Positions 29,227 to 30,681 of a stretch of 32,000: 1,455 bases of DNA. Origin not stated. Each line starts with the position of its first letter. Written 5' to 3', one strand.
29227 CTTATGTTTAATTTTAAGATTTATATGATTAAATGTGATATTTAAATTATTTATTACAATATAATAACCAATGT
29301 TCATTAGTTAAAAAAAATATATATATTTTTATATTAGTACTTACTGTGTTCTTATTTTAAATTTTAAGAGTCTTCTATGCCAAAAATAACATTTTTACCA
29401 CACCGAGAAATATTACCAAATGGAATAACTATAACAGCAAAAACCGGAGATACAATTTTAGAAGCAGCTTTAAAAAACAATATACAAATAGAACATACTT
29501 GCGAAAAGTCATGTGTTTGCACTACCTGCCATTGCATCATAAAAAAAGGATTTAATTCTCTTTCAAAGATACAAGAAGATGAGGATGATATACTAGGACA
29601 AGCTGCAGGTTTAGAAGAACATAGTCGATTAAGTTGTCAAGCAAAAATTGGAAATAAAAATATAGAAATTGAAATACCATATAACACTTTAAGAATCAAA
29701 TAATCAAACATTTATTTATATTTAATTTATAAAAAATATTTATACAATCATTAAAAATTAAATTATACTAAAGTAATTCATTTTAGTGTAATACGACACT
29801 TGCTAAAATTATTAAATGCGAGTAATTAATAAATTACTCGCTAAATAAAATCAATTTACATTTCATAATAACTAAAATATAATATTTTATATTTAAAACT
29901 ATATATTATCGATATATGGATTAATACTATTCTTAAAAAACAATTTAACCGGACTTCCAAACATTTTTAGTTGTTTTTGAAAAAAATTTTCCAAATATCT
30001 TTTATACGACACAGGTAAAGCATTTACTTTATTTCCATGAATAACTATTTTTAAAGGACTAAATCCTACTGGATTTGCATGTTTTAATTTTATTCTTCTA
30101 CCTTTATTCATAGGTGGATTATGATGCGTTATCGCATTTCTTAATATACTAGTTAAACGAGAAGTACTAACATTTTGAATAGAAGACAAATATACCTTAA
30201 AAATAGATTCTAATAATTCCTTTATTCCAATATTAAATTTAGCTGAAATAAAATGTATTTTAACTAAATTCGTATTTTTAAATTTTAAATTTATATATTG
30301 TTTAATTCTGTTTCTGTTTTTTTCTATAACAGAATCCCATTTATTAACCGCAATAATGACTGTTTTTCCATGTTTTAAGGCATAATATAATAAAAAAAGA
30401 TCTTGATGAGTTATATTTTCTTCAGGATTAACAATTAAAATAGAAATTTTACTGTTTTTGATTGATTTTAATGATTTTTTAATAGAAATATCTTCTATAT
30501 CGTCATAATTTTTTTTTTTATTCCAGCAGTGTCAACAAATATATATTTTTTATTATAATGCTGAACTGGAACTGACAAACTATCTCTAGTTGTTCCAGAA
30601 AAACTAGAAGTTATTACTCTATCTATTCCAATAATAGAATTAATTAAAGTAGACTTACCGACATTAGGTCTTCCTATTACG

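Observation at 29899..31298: Essential GTPase gene der is broken only by a 1-nt frameshift in an A11 tract, a candidate for rescue by transcriptional slippage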

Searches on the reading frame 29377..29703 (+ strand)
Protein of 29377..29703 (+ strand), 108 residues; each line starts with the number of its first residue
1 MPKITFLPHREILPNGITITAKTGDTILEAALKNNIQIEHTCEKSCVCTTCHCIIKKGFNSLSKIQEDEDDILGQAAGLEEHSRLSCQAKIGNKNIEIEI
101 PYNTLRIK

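Call 23: search_protein_families(library=ncbifam, proteins=[window:29377-29703:+], max_evalue=0.00001)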
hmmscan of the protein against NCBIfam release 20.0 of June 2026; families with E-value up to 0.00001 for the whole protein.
window:29377-29703:+ (108 aa): 4 families
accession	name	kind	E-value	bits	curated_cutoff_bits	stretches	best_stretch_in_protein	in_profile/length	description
TIGR02007.1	fdx_isc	equivalog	1.7e-44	150.5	132.1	1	2-104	1-103/110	ISC system 2Fe-2S type ferredoxin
TIGR01941.1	nqrF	equivalog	7.9e-10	38.2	295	1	18-108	43-128/405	NADH:ubiquinone reductase (Na(+)-transporting) subunit F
NF040756.1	corr_regen_AcsV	exception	6.9e-08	31.3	800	1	14-102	6-87/632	corrinoid activation/regeneration protein AcsV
NF040810.1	BenC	equivalog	5.8e-06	25.7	430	1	19-101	15-92/333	benzoate 1,2-dioxygenase electron transfer component BenC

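Call 34: list_cluster_members(proteins=[window:29377-29703:+, window:26739-27947:+, P0124, P0002])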
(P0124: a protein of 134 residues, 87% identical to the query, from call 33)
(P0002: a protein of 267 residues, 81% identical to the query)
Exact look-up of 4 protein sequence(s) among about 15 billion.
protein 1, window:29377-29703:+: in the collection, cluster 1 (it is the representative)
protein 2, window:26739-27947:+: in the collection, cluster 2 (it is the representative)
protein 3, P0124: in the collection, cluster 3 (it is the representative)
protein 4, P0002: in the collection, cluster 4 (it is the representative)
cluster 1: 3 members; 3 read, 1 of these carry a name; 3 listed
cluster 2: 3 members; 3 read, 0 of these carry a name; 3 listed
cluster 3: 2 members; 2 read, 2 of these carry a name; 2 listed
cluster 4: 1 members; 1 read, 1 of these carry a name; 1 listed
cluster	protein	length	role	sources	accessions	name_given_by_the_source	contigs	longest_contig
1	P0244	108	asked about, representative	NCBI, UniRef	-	-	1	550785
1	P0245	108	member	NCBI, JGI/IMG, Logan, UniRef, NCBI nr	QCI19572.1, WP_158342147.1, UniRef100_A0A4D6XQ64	ISC system 2Fe-2S type ferredoxin [Buchnera aphidicola] | 2Fe-2S ferredoxin n=1 Tax=Buchnera aphidicola (Anoecia oenotherae) TaxID=1241833 ...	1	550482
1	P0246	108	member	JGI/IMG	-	-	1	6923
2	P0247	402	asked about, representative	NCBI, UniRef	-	-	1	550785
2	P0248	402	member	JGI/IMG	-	-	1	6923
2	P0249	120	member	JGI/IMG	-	-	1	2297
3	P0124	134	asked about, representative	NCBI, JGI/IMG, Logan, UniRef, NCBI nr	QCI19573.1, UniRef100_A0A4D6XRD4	hypothetical protein D9V65_02425 [Buchnera aphidicola (Anoecia oenotherae)] | GTPase Der C-terminal KH-domain-like domain-containing protein n=2 Tax=Buchnera ...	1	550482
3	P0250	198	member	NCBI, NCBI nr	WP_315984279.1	GTP-binding protein [Buchnera aphidicola]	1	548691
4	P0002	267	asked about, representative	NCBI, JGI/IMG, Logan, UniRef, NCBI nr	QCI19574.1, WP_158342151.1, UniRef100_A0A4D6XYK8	GTPase [Buchnera aphidicola] | GTP-binding protein n=1 Tax=Buchnera aphidicola (Anoecia oenotherae) TaxID=1241833 ...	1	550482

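Call 35: find_encoding_contigs(protein=P0246, flank=7000, max_places=4)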
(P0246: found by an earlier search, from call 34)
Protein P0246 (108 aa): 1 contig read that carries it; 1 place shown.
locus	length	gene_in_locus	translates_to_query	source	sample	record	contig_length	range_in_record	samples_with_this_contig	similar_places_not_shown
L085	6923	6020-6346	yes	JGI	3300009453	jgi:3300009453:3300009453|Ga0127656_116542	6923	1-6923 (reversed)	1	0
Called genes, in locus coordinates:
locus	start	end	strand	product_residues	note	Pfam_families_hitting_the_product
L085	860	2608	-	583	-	-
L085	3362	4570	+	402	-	PF00266:Aminotran_5, PF01212:Beta_elim_lyase (weak)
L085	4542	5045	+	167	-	PF01592:NifU_N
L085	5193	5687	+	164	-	-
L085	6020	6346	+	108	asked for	PF00111:Fer2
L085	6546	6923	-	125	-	?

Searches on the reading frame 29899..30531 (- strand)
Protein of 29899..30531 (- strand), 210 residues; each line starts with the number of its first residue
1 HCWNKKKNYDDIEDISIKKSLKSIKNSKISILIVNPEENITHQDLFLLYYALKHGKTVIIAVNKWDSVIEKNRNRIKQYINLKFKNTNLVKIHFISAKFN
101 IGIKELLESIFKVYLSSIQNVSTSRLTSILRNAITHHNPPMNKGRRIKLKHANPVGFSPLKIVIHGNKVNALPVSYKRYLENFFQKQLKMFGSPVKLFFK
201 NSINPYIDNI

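Call 33: find_homologous_proteins(query=window:29902-30510:-, max_evalue=1e-10)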
Query seq(203 aa) (203 aa): 155 proteins with E <= 1e-10 among 282 candidates; the best 120 are listed.
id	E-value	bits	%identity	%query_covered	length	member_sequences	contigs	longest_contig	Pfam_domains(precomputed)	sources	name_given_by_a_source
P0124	1.8e-67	245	87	66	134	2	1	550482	PF14714.12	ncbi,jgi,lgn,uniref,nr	ncbi:hypothetical protein D9V65_02425 [Buchnera aphidicola (Anoecia oenotherae)]|uniref:GTPase Der C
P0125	3.8e-49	185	44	97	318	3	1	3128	PF01926.30,PF02421.25,PF00009.34,PF14714.12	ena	-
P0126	3.4e-47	179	42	97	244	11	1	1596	PF01926.30,PF00009.34,PF14714.12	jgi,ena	jgi:GTP-binding protein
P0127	1.7e-46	177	42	97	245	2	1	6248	PF01926.30,PF00009.34,PF14714.12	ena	-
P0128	9.5e-46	174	41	97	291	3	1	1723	PF01926.30,PF00350.30,PF02421.25,PF00009.34,PF14714.12,PF04548.23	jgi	-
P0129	1.1e-45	174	45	93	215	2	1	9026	PF00009.34,PF14714.12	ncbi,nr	ncbi:MAG TPA: ribosome biogenesis GTPase Der, partial [Gammaproteobacteria bacterium]|nr:ribosome bi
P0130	1.6e-45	174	41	97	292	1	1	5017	PF01926.30,PF00350.30,PF02421.25,PF00009.34,PF03193.23,PF14714.12,PF04548.23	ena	-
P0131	8.7e-45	171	42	93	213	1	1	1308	PF00009.34,PF14714.12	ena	-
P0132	1.2e-44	171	43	97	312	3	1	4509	PF01926.30,PF00350.30,PF02421.25,PF00009.34,PF14714.12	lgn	-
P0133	2.8e-44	169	42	92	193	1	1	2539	PF00009.34,PF14714.12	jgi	-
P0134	3.8e-44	169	42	92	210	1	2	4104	PF00009.34,PF14714.12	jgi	-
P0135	2.2e-43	167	41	96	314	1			PF01926.30,PF00350.30,PF02421.25,PF00009.34,PF14714.12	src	-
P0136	2.3e-43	166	38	96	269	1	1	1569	PF01926.30,PF00009.34,PF14714.12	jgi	jgi:GTP-binding protein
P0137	2.5e-43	166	40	98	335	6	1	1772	PF01926.30,PF00350.30,PF02421.25,PF00009.34,PF03193.23,PF14714.12,PF04548.23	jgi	-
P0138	1.1e-42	164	44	86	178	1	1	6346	PF00009.34,PF14714.12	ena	-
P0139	2.5e-42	163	39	96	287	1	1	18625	PF01926.30,PF02421.25,PF00009.34,PF14714.12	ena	-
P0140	3.3e-42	163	40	97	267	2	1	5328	PF01926.30,PF00009.34,PF14714.12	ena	-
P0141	3.7e-42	163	45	86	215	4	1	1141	PF14714.12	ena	-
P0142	3.8e-42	162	40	97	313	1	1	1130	PF01926.30,PF00350.30,PF02421.25,PF00009.34,PF14714.12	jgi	-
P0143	4.2e-42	162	42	98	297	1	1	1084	PF01926.30,PF02421.25,PF00009.34,PF14714.12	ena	-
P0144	5.4e-42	162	41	96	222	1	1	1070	PF00009.34,PF14714.12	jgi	-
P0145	1.9e-41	160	42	97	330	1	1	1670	PF01926.30,PF00350.30,PF02421.25,PF00009.34,PF03193.23,PF14714.12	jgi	-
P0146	2.4e-41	160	39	99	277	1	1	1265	PF01926.30,PF02421.25,PF00009.34,PF14714.12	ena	-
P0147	3.4e-41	159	40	97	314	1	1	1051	PF01926.30,PF00350.30,PF02421.25,PF00009.34,PF14714.12,PF04548.23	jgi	jgi:GTP-binding protein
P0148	3.7e-41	159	38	98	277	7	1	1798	PF01926.30,PF02421.25,PF00009.34,PF14714.12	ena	-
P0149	4.1e-41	159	38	98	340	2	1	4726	PF01926.30,PF00350.30,PF02421.25,PF00009.34,PF14714.12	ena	-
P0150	4.2e-41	159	41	96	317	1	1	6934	PF01926.30,PF00350.30,PF02421.25,PF00009.34,PF14714.12,PF04548.23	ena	-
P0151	4.5e-41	159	39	99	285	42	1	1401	PF01926.30,PF02421.25,PF00009.34,PF14714.12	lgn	-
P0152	4.8e-41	159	39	98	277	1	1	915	PF01926.30,PF02421.25,PF00009.34,PF14714.12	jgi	jgi:GTP-binding protein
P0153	8.3e-41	158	40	97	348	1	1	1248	PF01926.30,PF00350.30,PF02421.25,PF00009.34,PF14714.12,PF04548.23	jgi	jgi:GTP-binding protein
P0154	9.8e-41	158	40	97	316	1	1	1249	PF01926.30,PF00350.30,PF02421.25,PF00009.34,PF14714.12,PF04548.23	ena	-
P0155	1.2e-40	158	38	98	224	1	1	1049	PF00009.34,PF14714.12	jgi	jgi:GTP-binding protein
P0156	1.6e-40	157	38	98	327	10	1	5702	PF01926.30,PF00350.30,PF02421.25,PF00009.34,PF14714.12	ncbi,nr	ncbi:MAG: ribosome biogenesis GTPase Der, partial [Pseudomonas sp.]|nr:ribosome biogenesis GTPase De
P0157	2.1e-40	157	41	96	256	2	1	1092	PF01926.30,PF00009.34,PF14714.12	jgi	jgi:GTP-binding protein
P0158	4.5e-40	156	39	99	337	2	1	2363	PF01926.30,PF00350.30,PF02421.25,PF00009.34,PF14714.12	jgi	jgi:GTP-binding protein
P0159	4.7e-40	156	39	97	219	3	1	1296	PF00009.34,PF14714.12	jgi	jgi:GTP-binding protein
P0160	5.1e-40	156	38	98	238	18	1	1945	PF00009.34,PF14714.12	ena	-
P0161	5.8e-40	155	40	96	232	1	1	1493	PF02421.25,PF00009.34,PF14714.12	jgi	-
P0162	6.6e-40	155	43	90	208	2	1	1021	PF00009.34,PF14714.12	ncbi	-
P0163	7.9e-40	155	38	98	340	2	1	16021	PF01926.30,PF00350.30,PF02421.25,PF00009.34,PF14714.12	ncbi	-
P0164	8.2e-40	155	39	97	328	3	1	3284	PF01926.30,PF00350.30,PF02421.25,PF00009.34,PF03193.23,PF14714.12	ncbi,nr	ncbi:MAG: ribosome biogenesis GTPase Der, partial [Gammaproteobacteria bacterium]|nr:ribosome biogen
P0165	1.1e-39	154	38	99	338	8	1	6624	PF01926.30,PF02421.25,PF00009.34,PF14714.12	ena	-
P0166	1.3e-39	154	38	98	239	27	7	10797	PF00009.34,PF14714.12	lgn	-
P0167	1.4e-39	154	38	96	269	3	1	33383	PF01926.30,PF02421.25,PF00009.34,PF14714.12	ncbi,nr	ncbi:UNVERIFIED_CONTAM: hypothetical protein GTU68_036157 [Idotea baltica]|nr:hypothetical protein [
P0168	2.2e-39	153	37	96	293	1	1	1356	PF01926.30,PF02421.25,PF00009.34,PF14714.12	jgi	-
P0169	2.4e-39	153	38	98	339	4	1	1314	PF01926.30,PF00350.30,PF02421.25,PF00009.34,PF14714.12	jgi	jgi:GTP-binding protein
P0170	2.7e-39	153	39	93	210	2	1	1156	PF00009.34,PF14714.12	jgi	-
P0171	3.1e-39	153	41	97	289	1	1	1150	PF01926.30,PF00350.30,PF02421.25,PF00009.34,PF14714.12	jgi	jgi:GTP-binding protein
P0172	5.3e-39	152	38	97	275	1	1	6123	PF01926.30,PF00009.34,PF14714.12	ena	-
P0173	5.7e-39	152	39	96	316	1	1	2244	PF01926.30,PF00350.30,PF02421.25,PF00009.34,PF14714.12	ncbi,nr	ncbi:MAG: ribosome biogenesis GTPase Der, partial [Gammaproteobacteria bacterium]|nr:ribosome biogen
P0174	7.0e-39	152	38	99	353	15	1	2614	PF01926.30,PF02421.25,PF00009.34,PF14714.12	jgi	jgi:GTP-binding protein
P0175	7.1e-39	152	37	98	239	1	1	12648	PF01926.30,PF00009.34,PF14714.12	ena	-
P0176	8.0e-39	152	38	96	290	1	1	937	PF01926.30,PF00350.30,PF02421.25,PF00009.34,PF14714.12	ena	-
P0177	8.1e-39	152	38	98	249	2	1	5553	PF01926.30,PF00009.34,PF14714.12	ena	-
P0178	1.4e-38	151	38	98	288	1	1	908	PF01926.30,PF02421.25,PF00009.34,PF03193.23,PF14714.12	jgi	jgi:GTP-binding protein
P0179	1.8e-38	150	37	99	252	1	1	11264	PF01926.30,PF00009.34,PF14714.12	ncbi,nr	ncbi:MAG: GTP-binding protein, partial [Zoogloeaceae bacterium]|nr:GTP-binding protein [Zoogloeaceae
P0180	2.1e-38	150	37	98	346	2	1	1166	PF01926.30,PF00350.30,PF02421.25,PF00009.34,PF14714.12,PF04548.23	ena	-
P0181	2.5e-38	150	37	97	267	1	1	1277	PF01926.30,PF00009.34,PF14714.12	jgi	jgi:GTP-binding protein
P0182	4.1e-38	149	37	98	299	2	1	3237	PF01926.30,PF00350.30,PF02421.25,PF00009.34,PF14714.12,PF04548.23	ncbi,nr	ncbi:MAG: ribosome biogenesis GTPase Der, partial [Zoogloeaceae bacterium]|nr:ribosome biogenesis GT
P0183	4.2e-38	149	36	98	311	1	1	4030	PF01926.30,PF00350.30,PF02421.25,PF00009.34,PF14714.12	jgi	jgi:GTP-binding protein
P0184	4.2e-38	149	37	97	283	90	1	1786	PF01926.30,PF02421.25,PF00009.34,PF14714.12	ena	-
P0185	5.0e-38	149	36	98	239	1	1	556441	PF01926.30,PF00009.34,PF14714.12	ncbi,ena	-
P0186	1.3e-37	148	35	99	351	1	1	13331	PF01926.30,PF00350.30,PF02421.25,PF00009.34,PF14714.12,PF04548.23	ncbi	-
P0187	1.5e-37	147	37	98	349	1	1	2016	PF01926.30,PF02421.25,PF00009.34,PF03193.23,PF14714.12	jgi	-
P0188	1.6e-37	147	35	96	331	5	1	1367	PF01926.30,PF00350.30,PF02421.25,PF00009.34,PF14714.12,PF04548.23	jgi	jgi:GTP-binding protein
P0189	2.0e-37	147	43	88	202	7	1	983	PF00009.34,PF14714.12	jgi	jgi:GTP-binding protein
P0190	2.1e-37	147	37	97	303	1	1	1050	PF01926.30,PF00350.30,PF02421.25,PF00009.34,PF03193.23,PF14714.12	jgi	jgi:GTP-binding protein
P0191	2.5e-37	147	38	95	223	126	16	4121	PF00009.34,PF14714.12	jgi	jgi:GTP-binding protein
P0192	3.4e-37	146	33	98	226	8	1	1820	PF00009.34,PF14714.12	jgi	jgi:GTP-binding protein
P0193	3.7e-37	146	39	96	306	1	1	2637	PF01926.30,PF00350.30,PF02421.25,PF00009.34,PF14714.12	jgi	jgi:GTP-binding protein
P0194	4.9e-37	146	42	87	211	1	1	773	PF00009.34,PF14714.12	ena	-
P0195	5.5e-37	146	36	98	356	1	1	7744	PF01926.30,PF00350.30,PF02421.25,PF00009.34,PF14714.12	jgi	jgi:GTP-binding protein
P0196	5.9e-37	146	39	95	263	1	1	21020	PF01926.30,PF00009.34,PF14714.12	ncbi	-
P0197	9.6e-37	145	34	96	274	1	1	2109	PF01926.30,PF02421.25,PF00009.34,PF14714.12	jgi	jgi:GTP-binding protein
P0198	1.0e-36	145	34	97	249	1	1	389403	PF01926.30,PF00009.34,PF14714.12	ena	-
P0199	1.8e-36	144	34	97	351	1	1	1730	PF01926.30,PF00350.30,PF02421.25,PF00009.34,PF14714.12,PF04548.23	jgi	jgi:GTP-binding protein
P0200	2.2e-36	144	40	96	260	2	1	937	PF01926.30,PF02421.25,PF00009.34,PF14714.12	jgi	jgi:GTPase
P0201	2.3e-36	144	40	85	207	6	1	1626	PF00009.34,PF14714.12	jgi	-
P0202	2.6e-36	143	34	98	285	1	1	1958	PF01926.30,PF00350.30,PF02421.25,PF00009.34,PF14714.12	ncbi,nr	ncbi:MAG TPA: ribosome biogenesis GTPase Der, partial [Pseudomonadales bacterium]|nr:ribosome biogen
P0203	3.4e-36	143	35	97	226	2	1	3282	PF00009.34,PF14714.12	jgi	jgi:GTP-binding protein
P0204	9.8e-36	142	33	98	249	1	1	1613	PF01926.30,PF14714.12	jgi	jgi:GTP-binding protein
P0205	9.9e-36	142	34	99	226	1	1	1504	PF01926.30,PF00009.34,PF14714.12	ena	-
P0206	1.8e-35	141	36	93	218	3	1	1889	PF00009.34,PF14714.12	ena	-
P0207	1.9e-35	141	37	97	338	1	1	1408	PF01926.30,PF00350.30,PF02421.25,PF00009.34,PF03193.23,PF14714.12,PF04548.23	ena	-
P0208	2.0e-35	141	34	96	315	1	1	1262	PF01926.30,PF00350.30,PF02421.25,PF00009.34,PF03193.23,PF14714.12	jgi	jgi:GTP-binding protein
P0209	2.1e-35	140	42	82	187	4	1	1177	PF14714.12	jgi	-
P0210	2.2e-35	140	36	97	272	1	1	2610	PF01926.30,PF00009.34,PF14714.12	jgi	jgi:GTP-binding protein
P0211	3.3e-35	140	38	86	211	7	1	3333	PF00009.34,PF14714.12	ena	-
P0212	3.5e-35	140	34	97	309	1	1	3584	PF01926.30,PF00350.30,PF02421.25,PF00009.34,PF14714.12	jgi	jgi:GTP-binding protein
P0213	4.6e-35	139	33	93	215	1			PF00009.34,PF14714.12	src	-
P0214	6.4e-35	139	41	86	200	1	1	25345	PF14714.12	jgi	-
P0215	1.4e-34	138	34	98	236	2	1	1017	PF01926.30,PF00009.34,PF14714.12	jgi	jgi:GTP-binding protein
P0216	1.5e-34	138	33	96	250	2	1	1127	PF01926.30,PF00009.34,PF14714.12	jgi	jgi:GTP-binding protein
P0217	2.7e-34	137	35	97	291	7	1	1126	PF01926.30,PF00009.34,PF14714.12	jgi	jgi:GTP-binding protein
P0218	3.0e-34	137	38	97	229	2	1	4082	PF00009.34,PF14714.12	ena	-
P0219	4.6e-34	136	35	92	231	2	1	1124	PF00009.34,PF14714.12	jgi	jgi:GTP-binding protein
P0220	6.5e-34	136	36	87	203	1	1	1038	PF14714.12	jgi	jgi:GTP-binding protein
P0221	9.7e-34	135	40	80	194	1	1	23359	PF14714.12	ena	-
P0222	9.7e-34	135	36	86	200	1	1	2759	PF14714.12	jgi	jgi:GTP-binding protein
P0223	2.1e-33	134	44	73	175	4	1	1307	PF14714.12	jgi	-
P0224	4.1e-33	133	35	99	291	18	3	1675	PF01926.30,PF00350.30,PF02421.25,PF00009.34,PF14714.12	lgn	-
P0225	4.2e-33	133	35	99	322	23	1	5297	PF01926.30,PF00350.30,PF02421.25,PF00009.34,PF14714.12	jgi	jgi:GTP-binding protein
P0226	4.2e-33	133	35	99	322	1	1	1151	PF01926.30,PF00350.30,PF02421.25,PF00009.34,PF14714.12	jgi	jgi:GTP-binding protein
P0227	4.6e-33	133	36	98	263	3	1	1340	PF01926.30,PF00350.30,PF02421.25,PF00009.34,PF14714.12,PF04548.23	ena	-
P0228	4.6e-33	133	45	74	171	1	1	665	PF14714.12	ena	-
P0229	5.9e-33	133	35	99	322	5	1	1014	PF01926.30,PF00350.30,PF02421.25,PF00009.34,PF14714.12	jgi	jgi:GTP-binding protein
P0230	6.2e-33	132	38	82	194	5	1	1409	PF14714.12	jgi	jgi:GTP-binding protein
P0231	6.6e-33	132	36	97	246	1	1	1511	PF01926.30,PF00009.34,PF14714.12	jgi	-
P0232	1.0e-32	132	39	84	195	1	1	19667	PF00009.34,PF14714.12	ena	-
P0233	1.6e-32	131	41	75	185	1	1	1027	PF14714.12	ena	-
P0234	2.7e-32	130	41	81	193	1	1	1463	PF14714.12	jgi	jgi:GTP-binding protein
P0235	3.0e-32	130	35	99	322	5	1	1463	PF01926.30,PF00350.30,PF02421.25,PF00009.34,PF14714.12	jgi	jgi:GTP-binding protein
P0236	3.2e-32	130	34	99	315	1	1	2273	PF01926.30,PF00350.30,PF02421.25,PF00009.34,PF14714.12,PF04548.23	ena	-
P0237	3.5e-32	130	36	98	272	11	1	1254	PF01926.30,PF00009.34,PF14714.12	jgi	jgi:GTP-binding protein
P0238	4.6e-32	130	42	76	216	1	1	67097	PF14714.12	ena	-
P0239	4.8e-32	130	35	99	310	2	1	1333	PF01926.30,PF00350.30,PF02421.25,PF00009.34,PF14714.12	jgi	jgi:GTP-binding protein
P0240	7.3e-32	129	37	87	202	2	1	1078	PF00009.34,PF14714.12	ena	-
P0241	8.8e-32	129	39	84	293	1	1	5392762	PF01926.30,PF00009.34,PF14714.12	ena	-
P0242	9.3e-32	129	39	84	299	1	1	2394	PF01926.30,PF02421.25,PF00009.34,PF14714.12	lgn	-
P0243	1.1e-31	128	41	78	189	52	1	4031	PF14714.12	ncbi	ncbi:MAG: ribosome biogenesis GTPase Der, partial [Ectopseudomonas oleovorans]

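Call 55: find_encoding_contigs(protein=P0185, flank=2500, max_places=3)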
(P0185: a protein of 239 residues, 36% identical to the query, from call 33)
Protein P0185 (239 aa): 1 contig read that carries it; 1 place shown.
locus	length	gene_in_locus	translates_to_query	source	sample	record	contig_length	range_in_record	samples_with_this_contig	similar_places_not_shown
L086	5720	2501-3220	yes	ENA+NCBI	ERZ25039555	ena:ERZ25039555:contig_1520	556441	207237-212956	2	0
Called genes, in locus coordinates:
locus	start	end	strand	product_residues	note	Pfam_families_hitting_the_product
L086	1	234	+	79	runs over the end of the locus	PF09976:TPR_21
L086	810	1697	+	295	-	-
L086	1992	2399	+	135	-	-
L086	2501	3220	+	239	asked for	PF01926:MMR_HSR1 (faint), PF00009:GTP_EFTU (weak), PF14714:KH_dom-like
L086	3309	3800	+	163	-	-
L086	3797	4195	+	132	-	PF00561:Abhydrolase_1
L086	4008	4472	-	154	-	-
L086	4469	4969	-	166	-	PF01551:Peptidase_M23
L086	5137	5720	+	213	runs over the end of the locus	-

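Call 56: find_encoding_contigs(protein=P0198, flank=2500, max_places=3)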
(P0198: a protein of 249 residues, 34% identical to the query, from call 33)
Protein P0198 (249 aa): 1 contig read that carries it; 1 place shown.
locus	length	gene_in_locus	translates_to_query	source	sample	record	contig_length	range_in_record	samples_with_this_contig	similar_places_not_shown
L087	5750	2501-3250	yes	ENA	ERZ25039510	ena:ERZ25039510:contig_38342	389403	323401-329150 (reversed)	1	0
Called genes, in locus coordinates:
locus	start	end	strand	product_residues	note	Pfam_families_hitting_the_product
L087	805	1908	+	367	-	PF13360:PQQ_2 (weak), PF01011:PQQ (faint), PF13570:Beta-prop_ACSF4, PF13360:PQQ_2, PF13570:Beta-prop_ACSF4, PF13360:PQQ_2 (weak)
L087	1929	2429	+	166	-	PF00009:GTP_EFTU (weak), PF01926:MMR_HSR1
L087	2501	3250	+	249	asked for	PF00009:GTP_EFTU (weak), PF01926:MMR_HSR1 (weak), PF14714:KH_dom-like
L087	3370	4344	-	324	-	-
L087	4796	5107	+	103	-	-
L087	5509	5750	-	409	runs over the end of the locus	PF13742:tRNA_anti_2, PF02601:Exonuc_VII_L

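Call 60: search_protein_families(library=pfam, proteins=[window:29899-30531:-], max_evalue=0.001)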
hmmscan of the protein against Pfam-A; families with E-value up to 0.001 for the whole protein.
window:29899-30531:- (210 aa): 2 families
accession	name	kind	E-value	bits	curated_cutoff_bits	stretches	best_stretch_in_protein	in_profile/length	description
PF14714.11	KH_dom-like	-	1.7e-22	79.9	27.3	1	121-200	2-81/81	KH-domain-like of EngA bacterial GTPase enzymes, C-terminal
PF00009.33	GTP_EFTU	-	5.7e-09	36.3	26.5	1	23-113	89-185/188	Elongation factor Tu GTP binding domain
